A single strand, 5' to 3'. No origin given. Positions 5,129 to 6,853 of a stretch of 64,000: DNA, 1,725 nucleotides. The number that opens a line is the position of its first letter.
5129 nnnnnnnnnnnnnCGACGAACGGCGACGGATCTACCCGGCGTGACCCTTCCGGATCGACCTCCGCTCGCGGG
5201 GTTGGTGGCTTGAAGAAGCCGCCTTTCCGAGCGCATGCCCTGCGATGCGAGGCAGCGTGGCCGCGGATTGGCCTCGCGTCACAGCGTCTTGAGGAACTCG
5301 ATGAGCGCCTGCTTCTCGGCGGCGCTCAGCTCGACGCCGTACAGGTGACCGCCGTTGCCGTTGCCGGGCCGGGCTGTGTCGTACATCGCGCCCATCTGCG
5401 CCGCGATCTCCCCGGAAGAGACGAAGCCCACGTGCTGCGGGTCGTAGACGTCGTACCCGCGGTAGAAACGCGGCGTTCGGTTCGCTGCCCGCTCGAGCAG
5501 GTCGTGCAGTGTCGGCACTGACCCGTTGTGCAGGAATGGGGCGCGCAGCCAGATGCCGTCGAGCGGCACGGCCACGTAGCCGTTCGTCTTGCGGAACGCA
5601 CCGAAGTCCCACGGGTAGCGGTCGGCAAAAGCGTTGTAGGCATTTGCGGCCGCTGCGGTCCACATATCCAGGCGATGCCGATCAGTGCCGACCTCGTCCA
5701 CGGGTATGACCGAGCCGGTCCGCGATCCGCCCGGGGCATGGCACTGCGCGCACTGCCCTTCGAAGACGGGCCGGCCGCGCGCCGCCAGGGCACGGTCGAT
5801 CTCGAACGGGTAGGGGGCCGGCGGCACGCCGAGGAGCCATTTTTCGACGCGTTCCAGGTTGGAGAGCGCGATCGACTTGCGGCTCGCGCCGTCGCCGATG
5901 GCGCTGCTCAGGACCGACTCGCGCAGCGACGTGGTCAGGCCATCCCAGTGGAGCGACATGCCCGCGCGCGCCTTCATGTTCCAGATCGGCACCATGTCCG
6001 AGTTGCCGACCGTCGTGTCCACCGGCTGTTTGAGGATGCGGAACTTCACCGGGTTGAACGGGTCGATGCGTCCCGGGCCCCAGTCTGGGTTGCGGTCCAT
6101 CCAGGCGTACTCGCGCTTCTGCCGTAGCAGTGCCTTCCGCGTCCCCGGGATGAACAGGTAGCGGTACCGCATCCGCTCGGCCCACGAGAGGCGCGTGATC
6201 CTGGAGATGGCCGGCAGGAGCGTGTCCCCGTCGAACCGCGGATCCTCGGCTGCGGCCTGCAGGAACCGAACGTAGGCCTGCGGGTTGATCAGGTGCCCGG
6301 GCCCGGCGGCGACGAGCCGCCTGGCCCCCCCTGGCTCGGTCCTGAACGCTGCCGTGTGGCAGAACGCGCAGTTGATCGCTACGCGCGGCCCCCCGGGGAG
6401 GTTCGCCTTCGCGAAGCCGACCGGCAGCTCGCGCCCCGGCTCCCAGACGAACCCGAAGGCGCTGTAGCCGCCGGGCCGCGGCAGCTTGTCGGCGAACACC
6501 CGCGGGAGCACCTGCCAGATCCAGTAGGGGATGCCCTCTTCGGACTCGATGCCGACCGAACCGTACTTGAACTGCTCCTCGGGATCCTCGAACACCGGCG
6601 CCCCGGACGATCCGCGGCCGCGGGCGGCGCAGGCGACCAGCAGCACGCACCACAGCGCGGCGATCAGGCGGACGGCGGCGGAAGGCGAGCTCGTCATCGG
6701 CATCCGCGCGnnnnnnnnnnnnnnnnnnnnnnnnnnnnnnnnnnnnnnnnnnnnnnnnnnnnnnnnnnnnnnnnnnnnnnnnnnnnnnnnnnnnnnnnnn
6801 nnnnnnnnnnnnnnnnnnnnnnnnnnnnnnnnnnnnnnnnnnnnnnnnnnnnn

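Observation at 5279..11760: Operon of three di-haem cytochromes c around a Tat-signal OYE-like Fe-S flavoprotein: candidate periplasmic ene-reductase/dehydrogenase wired to c-type haems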

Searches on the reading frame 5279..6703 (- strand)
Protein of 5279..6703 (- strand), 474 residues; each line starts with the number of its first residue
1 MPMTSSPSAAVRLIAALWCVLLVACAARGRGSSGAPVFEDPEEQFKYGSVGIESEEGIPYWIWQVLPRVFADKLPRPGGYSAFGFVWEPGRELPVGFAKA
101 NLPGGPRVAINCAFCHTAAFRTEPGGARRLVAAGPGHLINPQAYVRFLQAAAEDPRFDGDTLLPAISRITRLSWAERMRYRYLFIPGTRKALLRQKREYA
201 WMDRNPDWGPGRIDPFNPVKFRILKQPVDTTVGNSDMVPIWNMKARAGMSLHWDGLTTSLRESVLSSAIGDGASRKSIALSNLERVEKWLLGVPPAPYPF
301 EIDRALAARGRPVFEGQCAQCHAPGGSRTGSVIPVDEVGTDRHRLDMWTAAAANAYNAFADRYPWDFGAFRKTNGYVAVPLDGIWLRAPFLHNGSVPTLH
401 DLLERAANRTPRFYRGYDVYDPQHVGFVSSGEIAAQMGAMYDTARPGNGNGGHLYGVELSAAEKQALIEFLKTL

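Call 4: search_protein_families(library=pfam, proteins=[window:5279-6703:-], max_evalue=0.01)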
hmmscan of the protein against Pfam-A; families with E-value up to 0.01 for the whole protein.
window:5279-6703:- (474 aa): 4 families
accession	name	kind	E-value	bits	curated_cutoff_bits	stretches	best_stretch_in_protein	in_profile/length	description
PF21419.2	RoxA-like_Cyt-c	-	3.8e-15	55.6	26.7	1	375-410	1-35/39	RoxA-like, cytochrome c-like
PF13442.11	Cytochrome_CBB3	-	7.7e-06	26.6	27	0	306-328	2-24/68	Cytochrome C oxidase, cbb3-type, subunit III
PF00034.26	Cytochrom_C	-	1.5e-05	26.7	21.3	0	307-362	1-36/90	Cytochrome c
PF09699.15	Paired_CXXCH_1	-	0.00087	19.4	20.6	0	312-329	3-20/41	Doubled CXXCH motif (Paired_CXXCH_1)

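Call 5: search_protein_families(library=ncbifam, proteins=[window:5279-6703:-], max_evalue=0.01)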
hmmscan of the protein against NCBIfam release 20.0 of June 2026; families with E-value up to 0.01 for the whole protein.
window:5279-6703:- (474 aa): 5 families
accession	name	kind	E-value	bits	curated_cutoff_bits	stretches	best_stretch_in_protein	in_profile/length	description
NF040606.1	CytoC_perox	subfamily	5.3e-52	177.7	150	2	371-473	421-524/524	di-heme-cytochrome C peroxidase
NF051462.1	RoxC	equivalog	1.1e-21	76.8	900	2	371-407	648-684/812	putative rubber dioxygenase RoxC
NF050033.2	RoxA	exception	8.8e-17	60.9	1000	1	371-415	507-550/673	rubber dioxygenase RoxA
NF050034.1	RoxB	equivalog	1.7e-15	56.5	900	2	364-411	467-515/652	rubber dioxygenase RoxB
TIGR01905.1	paired_CXXCH_1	subfamily_domain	0.0018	18.1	25.2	0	312-332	3-23/41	doubled CXXCH domain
